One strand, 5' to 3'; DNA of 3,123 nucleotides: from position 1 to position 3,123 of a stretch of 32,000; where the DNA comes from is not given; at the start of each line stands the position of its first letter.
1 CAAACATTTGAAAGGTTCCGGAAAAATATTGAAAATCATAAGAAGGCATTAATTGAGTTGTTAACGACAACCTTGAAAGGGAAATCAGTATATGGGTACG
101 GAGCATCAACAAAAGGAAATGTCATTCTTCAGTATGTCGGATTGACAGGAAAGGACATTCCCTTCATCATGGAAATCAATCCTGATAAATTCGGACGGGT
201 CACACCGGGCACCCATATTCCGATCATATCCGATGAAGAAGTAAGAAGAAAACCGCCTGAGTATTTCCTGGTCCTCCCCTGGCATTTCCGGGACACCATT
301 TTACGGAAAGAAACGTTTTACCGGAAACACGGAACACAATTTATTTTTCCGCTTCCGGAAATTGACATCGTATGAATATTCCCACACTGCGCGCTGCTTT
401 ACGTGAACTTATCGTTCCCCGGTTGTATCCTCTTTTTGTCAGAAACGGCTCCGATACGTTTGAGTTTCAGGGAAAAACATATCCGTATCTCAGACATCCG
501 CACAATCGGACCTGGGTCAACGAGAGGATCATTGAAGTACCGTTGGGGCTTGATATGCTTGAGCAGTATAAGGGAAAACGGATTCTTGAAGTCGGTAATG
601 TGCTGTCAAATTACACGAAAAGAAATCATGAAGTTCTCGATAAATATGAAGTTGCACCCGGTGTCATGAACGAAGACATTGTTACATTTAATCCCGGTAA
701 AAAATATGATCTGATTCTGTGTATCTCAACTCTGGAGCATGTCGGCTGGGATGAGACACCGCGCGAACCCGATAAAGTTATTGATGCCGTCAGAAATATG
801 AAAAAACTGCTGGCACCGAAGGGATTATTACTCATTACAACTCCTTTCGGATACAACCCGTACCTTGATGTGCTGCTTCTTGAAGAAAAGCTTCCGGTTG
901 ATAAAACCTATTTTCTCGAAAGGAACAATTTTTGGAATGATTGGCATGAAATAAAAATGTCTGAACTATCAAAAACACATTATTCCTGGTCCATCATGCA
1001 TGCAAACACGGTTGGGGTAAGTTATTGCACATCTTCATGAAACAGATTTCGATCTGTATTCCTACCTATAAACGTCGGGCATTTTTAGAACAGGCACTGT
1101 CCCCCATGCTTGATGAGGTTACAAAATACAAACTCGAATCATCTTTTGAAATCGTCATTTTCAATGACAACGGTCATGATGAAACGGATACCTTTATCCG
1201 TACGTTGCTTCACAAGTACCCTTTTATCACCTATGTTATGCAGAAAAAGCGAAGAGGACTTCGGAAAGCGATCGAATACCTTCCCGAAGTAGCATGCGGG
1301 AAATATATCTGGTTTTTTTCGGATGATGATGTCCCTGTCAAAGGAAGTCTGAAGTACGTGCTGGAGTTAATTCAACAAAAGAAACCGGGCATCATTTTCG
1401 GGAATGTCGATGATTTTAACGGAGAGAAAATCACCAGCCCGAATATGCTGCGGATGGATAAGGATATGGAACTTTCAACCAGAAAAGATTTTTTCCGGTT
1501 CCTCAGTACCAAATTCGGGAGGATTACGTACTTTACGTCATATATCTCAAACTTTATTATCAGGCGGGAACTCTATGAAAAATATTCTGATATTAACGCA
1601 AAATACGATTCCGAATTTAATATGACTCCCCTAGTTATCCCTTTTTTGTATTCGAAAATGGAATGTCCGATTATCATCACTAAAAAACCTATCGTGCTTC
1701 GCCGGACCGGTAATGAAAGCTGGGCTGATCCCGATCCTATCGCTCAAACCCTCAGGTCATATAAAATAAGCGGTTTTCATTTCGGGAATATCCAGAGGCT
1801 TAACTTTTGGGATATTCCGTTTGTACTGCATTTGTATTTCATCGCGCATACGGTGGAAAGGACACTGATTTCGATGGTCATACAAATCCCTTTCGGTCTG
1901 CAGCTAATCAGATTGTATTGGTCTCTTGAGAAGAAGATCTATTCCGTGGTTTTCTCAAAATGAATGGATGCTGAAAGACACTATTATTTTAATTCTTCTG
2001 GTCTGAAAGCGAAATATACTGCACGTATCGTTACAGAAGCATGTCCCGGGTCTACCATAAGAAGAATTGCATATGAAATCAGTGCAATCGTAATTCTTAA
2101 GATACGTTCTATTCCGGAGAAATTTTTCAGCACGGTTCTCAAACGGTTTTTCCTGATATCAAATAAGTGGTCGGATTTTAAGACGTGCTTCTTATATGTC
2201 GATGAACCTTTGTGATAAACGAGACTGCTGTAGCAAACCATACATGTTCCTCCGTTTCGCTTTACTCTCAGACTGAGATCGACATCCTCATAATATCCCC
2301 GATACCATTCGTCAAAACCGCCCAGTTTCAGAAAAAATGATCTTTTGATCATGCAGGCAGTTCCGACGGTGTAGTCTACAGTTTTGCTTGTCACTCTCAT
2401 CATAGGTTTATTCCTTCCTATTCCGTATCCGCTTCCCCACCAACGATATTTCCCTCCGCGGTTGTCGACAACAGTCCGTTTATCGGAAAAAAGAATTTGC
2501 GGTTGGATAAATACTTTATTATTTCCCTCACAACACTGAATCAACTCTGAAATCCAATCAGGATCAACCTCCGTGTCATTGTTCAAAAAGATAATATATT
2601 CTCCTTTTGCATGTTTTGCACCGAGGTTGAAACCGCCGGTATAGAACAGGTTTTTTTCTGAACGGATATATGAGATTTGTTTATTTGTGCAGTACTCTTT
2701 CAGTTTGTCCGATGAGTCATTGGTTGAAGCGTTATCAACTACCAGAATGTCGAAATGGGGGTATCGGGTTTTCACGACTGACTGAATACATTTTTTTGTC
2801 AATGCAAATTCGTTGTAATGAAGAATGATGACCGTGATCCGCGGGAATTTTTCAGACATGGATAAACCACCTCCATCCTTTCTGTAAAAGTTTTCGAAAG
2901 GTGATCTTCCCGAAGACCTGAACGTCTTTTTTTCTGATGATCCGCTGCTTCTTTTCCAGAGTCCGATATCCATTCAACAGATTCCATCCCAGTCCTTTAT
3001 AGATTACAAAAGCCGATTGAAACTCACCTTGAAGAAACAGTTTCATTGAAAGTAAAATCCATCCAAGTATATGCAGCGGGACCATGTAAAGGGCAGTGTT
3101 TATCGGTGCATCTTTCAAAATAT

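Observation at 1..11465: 11.5-kb glycan-assembly island adjacent to housekeeping genes; candidate supplier of the glycan for the Pro/Thr-linker surface proteins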

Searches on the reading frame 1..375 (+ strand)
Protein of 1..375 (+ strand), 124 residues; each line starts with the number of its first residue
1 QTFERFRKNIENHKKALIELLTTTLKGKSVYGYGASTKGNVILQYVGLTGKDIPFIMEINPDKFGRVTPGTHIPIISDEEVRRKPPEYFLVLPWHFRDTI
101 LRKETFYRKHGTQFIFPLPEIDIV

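Call 3: search_protein_families(library=pfam, proteins=[window:1-375:+], max_evalue=0.01)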
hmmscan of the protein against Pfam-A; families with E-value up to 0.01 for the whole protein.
window:1-375:+ (124 aa): 1 family
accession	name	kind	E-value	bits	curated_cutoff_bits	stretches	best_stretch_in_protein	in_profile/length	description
PF08484.17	Methyltransf_14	-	1.9e-40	138.8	23.5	1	2-119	42-160/160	C-methyltransferase C-terminal domain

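Call 7: search_protein_families(library=ncbifam, proteins=[window:1-375:+], max_evalue=0.001)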
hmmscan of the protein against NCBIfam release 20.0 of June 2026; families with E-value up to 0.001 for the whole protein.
window:1-375:+ (124 aa): 0 families

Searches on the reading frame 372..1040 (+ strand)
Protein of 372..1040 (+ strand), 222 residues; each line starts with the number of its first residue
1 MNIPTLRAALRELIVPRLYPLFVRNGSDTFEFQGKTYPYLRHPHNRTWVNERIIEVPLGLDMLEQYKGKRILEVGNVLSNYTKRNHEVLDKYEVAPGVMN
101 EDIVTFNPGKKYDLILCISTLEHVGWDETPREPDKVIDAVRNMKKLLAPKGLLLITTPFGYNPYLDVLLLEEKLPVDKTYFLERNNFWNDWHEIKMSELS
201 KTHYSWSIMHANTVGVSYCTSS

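Call 3: search_protein_families(library=pfam, proteins=[window:372-1040:+], max_evalue=0.01)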
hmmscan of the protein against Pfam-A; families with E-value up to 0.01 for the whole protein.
window:372-1040:+ (222 aa): 2 families
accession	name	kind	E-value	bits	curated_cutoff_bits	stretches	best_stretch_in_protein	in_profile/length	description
PF13489.12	Methyltransf_23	-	2.7e-06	27.6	27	1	99-160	63-121/164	Methyltransferase domain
PF08242.18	Methyltransf_12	-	7.1e-05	23.9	30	1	106-153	60-98/98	Methyltransferase domain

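Call 7: search_protein_families(library=ncbifam, proteins=[window:372-1040:+], max_evalue=0.001)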
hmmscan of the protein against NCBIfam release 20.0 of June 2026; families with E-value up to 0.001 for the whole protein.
window:372-1040:+ (222 aa): 0 families

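Call 9: find_encoding_contigs(protein=window:372-1040:+, flank=10000, max_places=6)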
Protein window:372-1040:+ (222 aa): no gene with exactly this product is on record in the collection.

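Call 14: find_related_loci(query=window:372-1040:+, collection=genome_contigs, flank=10000)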
Query window:372-1040:+ (222 aa) in genome_contigs; peptide patterns used: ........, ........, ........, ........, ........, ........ (x = any residue, [..] = any of these).
81 stretches matched a pattern; 54 encode a relative of the query (tblastn E <= 1e-3); 54 distinct loci.
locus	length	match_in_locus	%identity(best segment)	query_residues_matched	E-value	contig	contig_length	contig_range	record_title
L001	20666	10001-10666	96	1-222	6e-145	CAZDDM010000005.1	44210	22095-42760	MAG TPA_asm: uncultured Gammaproteobacteria bacterium isolate SRP093185_co1_196 genome assembly, contig: NODE_352_length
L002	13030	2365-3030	82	1-222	4e-124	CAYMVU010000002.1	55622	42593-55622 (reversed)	MAG TPA_asm: uncultured Gammaproteobacteria bacterium isolate SRP093185_co1_18 genome assembly, contig: NODE_218_length_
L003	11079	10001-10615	49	13-217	8e-62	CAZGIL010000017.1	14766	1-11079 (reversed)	MAG TPA_asm: Candidatus Woesearchaeota archaeon isolate SRP178699_co1_251 genome assembly, contig: NODE_5275_length_1476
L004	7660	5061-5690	46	5-212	1e-57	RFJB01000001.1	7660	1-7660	MAG: Candidatus Woesearchaeota archaeon isolate J091 k99_14067, whole genome shotgun sequence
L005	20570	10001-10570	48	27-215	8e-57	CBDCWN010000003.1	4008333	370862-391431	MAG: Nitrospira sp. isolate 61b56bea-e7e9-4285-8415-397755951a0b genome assembly, contig: chromosome_2, whole genome sho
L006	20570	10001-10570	49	27-215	1e-56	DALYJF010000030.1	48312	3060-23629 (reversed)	MAG TPA_asm: Nitrospira sp. isolate CTOTU46610 NODE_68_length_48312_cov_4.818866, whole genome shotgun sequence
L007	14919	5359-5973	47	10-209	2e-56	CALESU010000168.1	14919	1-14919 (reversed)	MAG TPA_asm: uncultured bacterium isolate SRR5576002_bin.5_CONCOCT_v1.1_MAG genome assembly, contig: ERZ795035.1796, who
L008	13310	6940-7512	47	27-216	4e-56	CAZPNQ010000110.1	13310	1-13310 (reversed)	MAG TPA_asm: uncultured Nitrospira sp. isolate SRP302895_co1_110 genome assembly, contig: NODE_9059_length_13310_cov_7.3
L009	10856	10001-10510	55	29-198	4e-56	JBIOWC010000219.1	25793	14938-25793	MAG: Blastocatellia bacterium isolate MAG092 k127_1997085, whole genome shotgun sequence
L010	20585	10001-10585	46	26-219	3e-55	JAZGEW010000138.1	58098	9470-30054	MAG: Promethearchaeia archaeon isolate SCS4bin.30 SCS4bin.30_138, whole genome shotgun sequence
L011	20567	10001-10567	48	33-221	2e-55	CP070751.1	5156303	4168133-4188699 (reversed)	MAG: Thermoplasmata archaeon isolate bin33 chromosome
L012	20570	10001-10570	48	27-215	1e-54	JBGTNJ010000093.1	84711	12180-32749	MAG: Nitrospira sp. isolate JTS-RE385 k141_831059, whole genome shotgun sequence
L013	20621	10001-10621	41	14-222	3e-54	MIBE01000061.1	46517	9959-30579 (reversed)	MAG: Spirochaetes bacterium GWF1_51_8 gwf1_scaffold_528, whole genome shotgun sequence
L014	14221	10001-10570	46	29-218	4e-54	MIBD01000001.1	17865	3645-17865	MAG: Spirochaetes bacterium GWF1_49_6 gwf1_scaffold_1030, whole genome shotgun sequence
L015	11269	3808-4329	51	10-182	9e-54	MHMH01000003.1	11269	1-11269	MAG: Candidatus Nealsonbacteria bacterium RIFCSPLOWO2_01_FULL_43_32 rifcsplowo2_01_scaffold_14206, whole genome shotgun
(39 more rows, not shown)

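Call 17: search_protein_families(library=pfam, proteins=[L001:542-1501:-, L001:1505-2323:-, L001:2437-2775:+, L001:2772-3683:-, L001:3685-4212:-, L001:4258-6318:-, L001:6490-7368:-, L001:7412-8689:-, L001:8748-10004:+], max_evalue=0.001)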
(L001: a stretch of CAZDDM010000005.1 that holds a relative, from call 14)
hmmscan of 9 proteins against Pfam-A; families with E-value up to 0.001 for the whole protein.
L001:542-1501:- (319 aa): 3 families
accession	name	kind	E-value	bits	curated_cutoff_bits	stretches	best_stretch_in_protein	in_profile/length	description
PF00535.33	Glycos_transf_2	-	1.2e-26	94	23.3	1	7-183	1-165/168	Glycosyl transferase family 2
PF13641.12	Glyco_tranf_2_3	-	1.3e-08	35.6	27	1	6-198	3-191/230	Glycosyltransferase like family 2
PF10111.15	Glyco_tranf_2_2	-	9.6e-05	22.4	27.3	1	7-111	3-115/276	Glycosyltransferase like family 2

L001:1505-2323:- (272 aa): 1 family
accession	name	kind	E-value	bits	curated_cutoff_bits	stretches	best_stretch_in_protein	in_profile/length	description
PF00535.33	Glycos_transf_2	-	6.7e-26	91.7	23.3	1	20-185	1-167/168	Glycosyl transferase family 2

L001:2437-2775:+ (112 aa): 1 family
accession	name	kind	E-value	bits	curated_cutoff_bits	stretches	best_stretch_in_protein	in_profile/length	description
PF04513.17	Baculo_PEP_C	-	0.00057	20.4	38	0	35-107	37-108/140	Baculovirus polyhedron envelope protein, PEP, C terminus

L001:2772-3683:- (303 aa): 0 families

L001:3685-4212:- (175 aa): 0 families

L001:4258-6318:- (686 aa): 1 family
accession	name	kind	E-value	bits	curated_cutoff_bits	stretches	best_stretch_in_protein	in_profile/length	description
PF01551.29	Peptidase_M23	-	1.8e-21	76.6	28.7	1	232-326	3-91/96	Peptidase family M23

L001:6490-7368:- (292 aa): 0 families

L001:7412-8689:- (425 aa): 1 family
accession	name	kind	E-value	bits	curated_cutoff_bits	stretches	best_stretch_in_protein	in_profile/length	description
PF01943.22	Polysacc_synt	-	8.2e-11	42.3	28.2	1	14-279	2-263/274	Polysaccharide biosynthesis protein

L001:8748-10004:+ (418 aa): 3 families
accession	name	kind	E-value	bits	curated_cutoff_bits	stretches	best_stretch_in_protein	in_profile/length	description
PF08484.17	Methyltransf_14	-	2.2e-47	161.2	23.5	1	257-413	2-160/160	C-methyltransferase C-terminal domain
PF08421.16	Methyltransf_13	-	1.9e-13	50.8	31.3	1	15-77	1-62/62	Putative zinc binding domain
PF13489.12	Methyltransf_23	-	5.1e-10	39.8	27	1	110-251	22-163/164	Methyltransferase domain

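Call 23: search_protein_families(library=ncbifam, proteins=[L001:6490-7368:-, L001:2772-3683:-, L001:3685-4212:-, L001:7412-8689:-, L001:2437-2775:+], max_evalue=10)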
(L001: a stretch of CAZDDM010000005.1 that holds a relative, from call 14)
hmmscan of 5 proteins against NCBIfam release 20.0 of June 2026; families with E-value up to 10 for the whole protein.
L001:6490-7368:- (292 aa): 2 families
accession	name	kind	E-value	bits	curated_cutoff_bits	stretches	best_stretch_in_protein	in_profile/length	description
NF047446.1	barrel_OmpL47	domain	4.4e-17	62.3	40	1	57-128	1-68/68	OmpL47-type beta-barrel domain-containing protein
NF047441.1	Lepto_OmpL47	equivalog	1.1e-09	38.4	250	1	50-134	64-144/336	multi-beta-barrel domain surface protein OmpL47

L001:2772-3683:- (303 aa): 0 families

L001:3685-4212:- (175 aa): 1 family
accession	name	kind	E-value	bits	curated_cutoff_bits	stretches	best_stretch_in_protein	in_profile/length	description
TIGR01008.1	uS3_euk_arch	equivalog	0.088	12.5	150.25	1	44-113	13-82/195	30S ribosomal protein S3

L001:7412-8689:- (425 aa): 1 family
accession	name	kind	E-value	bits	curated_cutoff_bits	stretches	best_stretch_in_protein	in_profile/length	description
NF052432.1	TC0500_fam_Inc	equivalog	1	8.7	240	1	155-219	45-107/214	TC0500 family inclusion membrane protein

L001:2437-2775:+ (112 aa): 7 families
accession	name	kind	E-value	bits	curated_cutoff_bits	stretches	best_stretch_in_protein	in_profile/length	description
NF047516.1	LA_3659_fam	equivalog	0.0011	18.6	36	2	18-80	138-196/221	LA_3659 family protein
NF047514.1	SpiroCoCo_N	equivalog_domain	0.0011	18.6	75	2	18-80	138-196/221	SpiroCoCo family coiled-coil protein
TIGR02976.1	phageshock_pspB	equivalog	0.043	14.1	51.7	1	30-47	50-67/75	envelope stress response membrane protein PspB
TIGR03998.1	thiol_BshC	equivalog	0.045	12.6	265.8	1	14-91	375-452/529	bacillithiol biosynthesis cysteine-adding enzyme BshC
TIGR01667.1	YCCS_YHFK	subfamily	0.055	11.6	467.8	1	16-111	283-380/701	YccS/YhfK family putative transporter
NF006993.0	PRK09458.1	equivalog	0.066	13.6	90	1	28-48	48-68/75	envelope stress response membrane protein PspB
NF041597.1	T3SS_coreg_PtrC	equivalog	0.091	12.4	45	1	84-110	23-48/52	type III secretion system co-regulatory protein PtrC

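Call 52: find_homologous_proteins(query=L001:542-1501:-, max_evalue=1e-30)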
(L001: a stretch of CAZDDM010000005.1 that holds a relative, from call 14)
Query L001:542-1501:- (319 aa): 75 proteins with E <= 1e-30 among 769 candidates.
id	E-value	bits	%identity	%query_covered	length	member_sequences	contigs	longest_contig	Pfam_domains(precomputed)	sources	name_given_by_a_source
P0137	2.2e-211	718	100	100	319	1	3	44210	PF13641.13,PF00535.33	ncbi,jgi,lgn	-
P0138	8.5e-185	631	84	100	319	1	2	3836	PF13641.13,PF00535.33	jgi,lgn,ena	-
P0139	2.6e-136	472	66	100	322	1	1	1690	PF13641.13,PF00535.33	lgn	-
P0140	1.2e-131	456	64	100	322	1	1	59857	PF00535.33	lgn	-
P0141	8.1e-126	437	65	95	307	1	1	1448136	PF00535.33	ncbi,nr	ncbi:glycosyltransferase family 2 protein [Candidatus Roizmanbacteria bacterium]|nr:MAG: glycosyltra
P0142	1.0e-123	430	61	98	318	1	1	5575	PF10111.15,PF13641.13,PF00535.33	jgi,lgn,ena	-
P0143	7.8e-123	427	61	98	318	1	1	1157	PF00535.33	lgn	-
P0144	2.9e-122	426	62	98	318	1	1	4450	PF10111.15,PF00535.33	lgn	-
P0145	3.0e-121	422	59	98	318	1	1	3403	PF10111.15,PF00535.33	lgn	-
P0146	2.6e-120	419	60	98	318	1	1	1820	PF13641.13,PF00535.33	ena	-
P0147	6.9e-120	418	61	97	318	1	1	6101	PF10111.15,PF13641.13,PF00535.33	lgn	-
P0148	1.2e-119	417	60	98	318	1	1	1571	PF10111.15,PF13641.13,PF00535.33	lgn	-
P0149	1.7e-119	416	60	97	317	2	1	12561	PF10111.15,PF13641.13,PF00535.33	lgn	-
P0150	3.2e-119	416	61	98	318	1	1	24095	PF10111.15,PF00535.33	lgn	-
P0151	4.5e-119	415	59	97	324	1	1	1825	PF10111.15,PF13641.13,PF00535.33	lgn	-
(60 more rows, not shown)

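Call 53: find_encoding_contigs(protein=P0141, flank=10000, max_places=2)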
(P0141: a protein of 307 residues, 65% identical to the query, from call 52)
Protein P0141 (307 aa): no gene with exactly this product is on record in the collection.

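Call 54: find_encoding_contigs(protein=P0137, flank=10000, max_places=1)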
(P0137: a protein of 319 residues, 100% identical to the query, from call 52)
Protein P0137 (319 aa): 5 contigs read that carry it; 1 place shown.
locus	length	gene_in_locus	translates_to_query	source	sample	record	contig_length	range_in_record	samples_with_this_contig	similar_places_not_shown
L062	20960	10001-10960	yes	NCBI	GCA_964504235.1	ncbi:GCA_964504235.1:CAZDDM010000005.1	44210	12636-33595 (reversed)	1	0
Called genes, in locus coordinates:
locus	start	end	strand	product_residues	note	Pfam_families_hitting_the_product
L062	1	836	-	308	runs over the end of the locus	PF00535:Glycos_transf_2, PF13641:Glyco_tranf_2_3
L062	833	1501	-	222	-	PF13489:Methyltransf_23 (weak)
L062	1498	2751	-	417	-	PF08421:Methyltransf_13, PF13489:Methyltransf_23, PF08484:Methyltransf_14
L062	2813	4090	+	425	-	PF01943:Polysacc_synt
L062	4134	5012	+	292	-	-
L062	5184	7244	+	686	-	PF01551:Peptidase_M23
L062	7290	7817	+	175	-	-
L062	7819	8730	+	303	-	-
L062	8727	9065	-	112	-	-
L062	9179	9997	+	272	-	PF00535:Glycos_transf_2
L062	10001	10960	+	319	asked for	PF00535:Glycos_transf_2, PF13641:Glyco_tranf_2_3 (weak)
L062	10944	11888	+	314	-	PF01370:Epimerase, PF02719:Polysacc_synt_2 (faint), PF04321:RmlD_sub_bind, PF16363:GDP_Man_Dehyd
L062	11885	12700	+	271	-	PF01531:Glyco_transf_11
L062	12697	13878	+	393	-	PF01041:DegT_DnrJ_EryC1, PF01053:Cys_Met_Meta_PP (weak)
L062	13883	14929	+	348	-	PF00852:Glyco_transf_10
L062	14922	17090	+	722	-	PF11847:GT-C_AftD (faint)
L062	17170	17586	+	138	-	PF00132:Hexapep, PF14602:Hexapep_2 (weak)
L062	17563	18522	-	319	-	-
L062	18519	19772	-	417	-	PF01041:DegT_DnrJ_EryC1, PF01212:Beta_elim_lyase (weak)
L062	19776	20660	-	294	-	PF01370:Epimerase, PF04321:RmlD_sub_bind, PF16363:GDP_Man_Dehyd (faint)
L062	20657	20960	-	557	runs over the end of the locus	PF02776:TPP_enzyme_N, PF00205:TPP_enzyme_M, PF02775:TPP_enzyme_C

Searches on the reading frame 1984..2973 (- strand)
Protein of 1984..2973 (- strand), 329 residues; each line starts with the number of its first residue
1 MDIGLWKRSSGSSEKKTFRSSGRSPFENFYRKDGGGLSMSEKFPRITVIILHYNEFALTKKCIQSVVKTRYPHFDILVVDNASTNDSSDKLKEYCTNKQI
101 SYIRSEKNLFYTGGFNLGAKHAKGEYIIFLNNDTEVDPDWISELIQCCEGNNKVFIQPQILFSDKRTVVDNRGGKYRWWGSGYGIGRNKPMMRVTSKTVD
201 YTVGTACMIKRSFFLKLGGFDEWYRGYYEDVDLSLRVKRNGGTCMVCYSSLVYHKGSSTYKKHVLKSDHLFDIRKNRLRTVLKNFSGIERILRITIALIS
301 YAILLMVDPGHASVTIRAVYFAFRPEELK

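Call 3: search_protein_families(library=pfam, proteins=[window:1984-2973:-], max_evalue=0.01)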
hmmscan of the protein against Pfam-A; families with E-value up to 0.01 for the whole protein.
window:1984-2973:- (329 aa): 7 families
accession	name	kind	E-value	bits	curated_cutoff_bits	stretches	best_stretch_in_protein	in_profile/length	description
PF00535.33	Glycos_transf_2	-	1.1e-31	110.5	23.3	1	47-216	1-166/168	Glycosyl transferase family 2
PF10111.15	Glyco_tranf_2_2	-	1.4e-13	51.4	27.3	1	68-253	22-215/276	Glycosyltransferase like family 2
PF13641.12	Glyco_tranf_2_3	-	6.1e-12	46.5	27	1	44-261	1-218/230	Glycosyltransferase like family 2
PF13632.12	Glyco_trans_2_3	-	8.5e-10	39.2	27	1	126-284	1-143/198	Glycosyl transferase family group 2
PF02709.20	Glyco_transf_7C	-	0.00077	19.5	23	1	202-243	19-61/78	N-terminal domain of galactosyltransferase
PF20691.3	TAGT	-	0.0022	18.4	27.5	0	209-256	152-199/205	TET-Associated Glycosyltransferase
PF18658.7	zf-C2H2_12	-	0.0047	17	27.3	1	238-266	15-42/64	Spin-doc zinc-finger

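Call 7: search_protein_families(library=ncbifam, proteins=[window:1984-2973:-], max_evalue=0.001)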
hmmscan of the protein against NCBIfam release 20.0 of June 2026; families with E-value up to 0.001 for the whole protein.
window:1984-2973:- (329 aa): 25 families
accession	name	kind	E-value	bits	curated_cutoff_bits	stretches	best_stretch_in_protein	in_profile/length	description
TIGR03965.1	mycofact_glyco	equivalog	2.4e-21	76.2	280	1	41-256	71-282/467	mycofactocin biosynthesis glycosyltransferase MftF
TIGR04283.1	glyco_like_mftF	equivalog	4.8e-17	62.3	182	1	46-245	1-177/221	TIGR04283 family arsenosugar biosynthesis glycosyltransferase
NF041875.1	EPS_EpsD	equivalog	2.6e-16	59.9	370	1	47-263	2-216/325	exopolysaccharide biosynthesis glycosyltransferase EpsD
TIGR03937.1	PgaC_IcaA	equivalog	5.1e-14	52.1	422.3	1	40-154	41-156/407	poly-beta-1,6-N-acetyl-D-glucosamine synthase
TIGR03111.1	glyc2_xrt_Gpos1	hypoth_equivalog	4.7e-13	48.7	363.95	1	38-171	43-179/439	TIGR03111 family XrtG-associated glycosyltransferase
NF047683.1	TeichurnBiosyTuaG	equivalog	6.9e-13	48.8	400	1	39-155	1-118/252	teichuronic acid biosynthesis protein TuaG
NF050050.1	ProtGlycPglI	equivalog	8.2e-13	48.4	500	1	44-155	2-116/306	GalNAc(5)-diNAcBac-PP-undecaprenol beta-1,3-glucosyltransferase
NF038299.1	EPS_HpsN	equivalog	2e-12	46.7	425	1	44-151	1-109/317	hormogonium polysaccharide biosynthesis glycosyltransferase HpsN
NF007482.0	PRK10073.1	equivalog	1e-11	44.5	423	1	39-151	1-113/334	glycosyltransferase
NF041394.1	GtaseAglG_Halo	equivalog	6.5e-11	42.1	440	1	48-223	5-177/304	glucosyl-dolichyl phosphate glucuronosyltransferase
NF053739.1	GlytfEpsEBac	equivalog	1.7e-09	37.1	450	1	44-241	1-189/265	glycosyltransferase EpsE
TIGR01556.1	rhamnosyltran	subfamily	1.2e-08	34.5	200.55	1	73-254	21-200/281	rhamnosyltransferase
NF007453.0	PRK10018.1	equivalog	4.7e-08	33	382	1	42-145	4-108/280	colanic acid biosynthesis glycosyltransferase WcaA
NF050113.1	gal_furan_GlfT1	equivalog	1.8e-07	30.8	330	1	48-160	4-117/290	galactofuranosyltransferase GlfT1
TIGR04017.1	WcaA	equivalog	2e-07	30.9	495.75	1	43-145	4-107/279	colanic acid biosynthesis glycosyltransferase WcaA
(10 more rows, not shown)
